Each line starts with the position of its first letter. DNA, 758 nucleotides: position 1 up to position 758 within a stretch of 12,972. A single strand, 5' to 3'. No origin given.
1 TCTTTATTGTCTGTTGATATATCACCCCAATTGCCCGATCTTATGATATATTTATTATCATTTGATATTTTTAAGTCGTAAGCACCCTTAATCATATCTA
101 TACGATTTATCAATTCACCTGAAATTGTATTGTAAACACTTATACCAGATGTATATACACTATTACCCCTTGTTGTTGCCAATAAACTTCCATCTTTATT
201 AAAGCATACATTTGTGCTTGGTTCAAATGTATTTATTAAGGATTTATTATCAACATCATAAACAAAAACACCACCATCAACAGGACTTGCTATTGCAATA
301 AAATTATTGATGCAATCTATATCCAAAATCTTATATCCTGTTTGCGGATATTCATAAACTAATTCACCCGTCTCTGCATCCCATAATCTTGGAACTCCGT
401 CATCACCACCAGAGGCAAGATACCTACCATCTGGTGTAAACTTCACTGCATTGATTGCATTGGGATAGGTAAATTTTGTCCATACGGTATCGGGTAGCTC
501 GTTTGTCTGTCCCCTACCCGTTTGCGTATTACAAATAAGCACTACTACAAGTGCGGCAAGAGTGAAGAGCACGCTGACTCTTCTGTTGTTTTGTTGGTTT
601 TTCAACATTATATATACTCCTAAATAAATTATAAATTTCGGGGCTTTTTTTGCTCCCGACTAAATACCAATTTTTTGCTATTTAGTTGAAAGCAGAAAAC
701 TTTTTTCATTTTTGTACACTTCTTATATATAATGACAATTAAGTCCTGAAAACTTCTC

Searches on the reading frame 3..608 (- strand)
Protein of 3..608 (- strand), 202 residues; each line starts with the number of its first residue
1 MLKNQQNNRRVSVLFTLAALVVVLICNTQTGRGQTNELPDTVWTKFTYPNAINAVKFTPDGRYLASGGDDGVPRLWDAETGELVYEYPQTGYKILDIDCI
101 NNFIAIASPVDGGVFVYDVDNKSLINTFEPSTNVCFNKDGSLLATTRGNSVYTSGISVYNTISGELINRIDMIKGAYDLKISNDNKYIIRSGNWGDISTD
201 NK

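Call 57: search_protein_families(library=pfam, proteins=[window:3-608:-], max_evalue=1)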
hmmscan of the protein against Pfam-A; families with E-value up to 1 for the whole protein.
window:3-608:- (202 aa): 28 families (the best 25 are shown)
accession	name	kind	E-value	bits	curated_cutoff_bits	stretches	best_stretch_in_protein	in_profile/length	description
PF25174.1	Beta-prop_THOC3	-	4.6e-19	68.9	305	2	50-189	3-145/272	THOC3 beta-propeller domain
PF00400.38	WD40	-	2e-11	44.3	27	1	50-77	12-39/39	WD domain, G-beta repeat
PF24814.1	WD40_Prp19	-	1e-09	38.3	320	1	50-192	136-279/281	Prp19 WD40 domain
PF24817.1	WD40_WDHD1_1st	-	3.4e-08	33.5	109.9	1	50-93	223-267/291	WDHD1 first WD40 domain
PF24807.1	WD40_CDC20-Fz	-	4.7e-08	33.1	200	1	47-146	49-153/292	CDC20/Fizzy WD40 domain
PF23414.1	Beta-prop_EML_2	-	6.1e-08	32.8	90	2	54-161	3-110/266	Echinoderm microtubule-associated protein second beta-propeller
PF12894.13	ANAPC4_WD40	-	8e-08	32.9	22.9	1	49-93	38-82/91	Anaphase-promoting complex subunit 4 WD40 domain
PF25175.1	Beta-prop_WDR5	-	4.5e-07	29.9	250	2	48-83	9-44/296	WDR5 beta-propeller domain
PF25173.1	Beta-prop_WDR3_1st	-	3e-06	27.5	154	1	50-133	72-156/184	WDR3 first beta-propeller domain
PF24796.1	WDR55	-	3.3e-06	26.8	200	1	41-149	45-158/296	WDR55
PF25168.1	Beta-prop_WDR36-Utp21_2nd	-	6.5e-06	26.1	84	2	48-117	239-309/335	WDR36/Utp21 second beta-propeller domain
PF24780.1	WD40_MABP1-WDR62_1st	-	7.8e-06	25.9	496.3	1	49-125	38-119/328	MABP1/WDR62 first WD40 domain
PF24105.1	Beta-prop_CAF1B_HIR1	-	8.5e-05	22.1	80.5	1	48-81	69-102/383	CAF1B/HIR1 beta-propeller domain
PF24805.1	EIF3I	-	0.00017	21.3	200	1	52-75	288-311/324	EIF3I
PF20426.4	NBCH_WD40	-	0.00095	18.5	50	1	52-124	275-347/350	Neurobeachin beta propeller domain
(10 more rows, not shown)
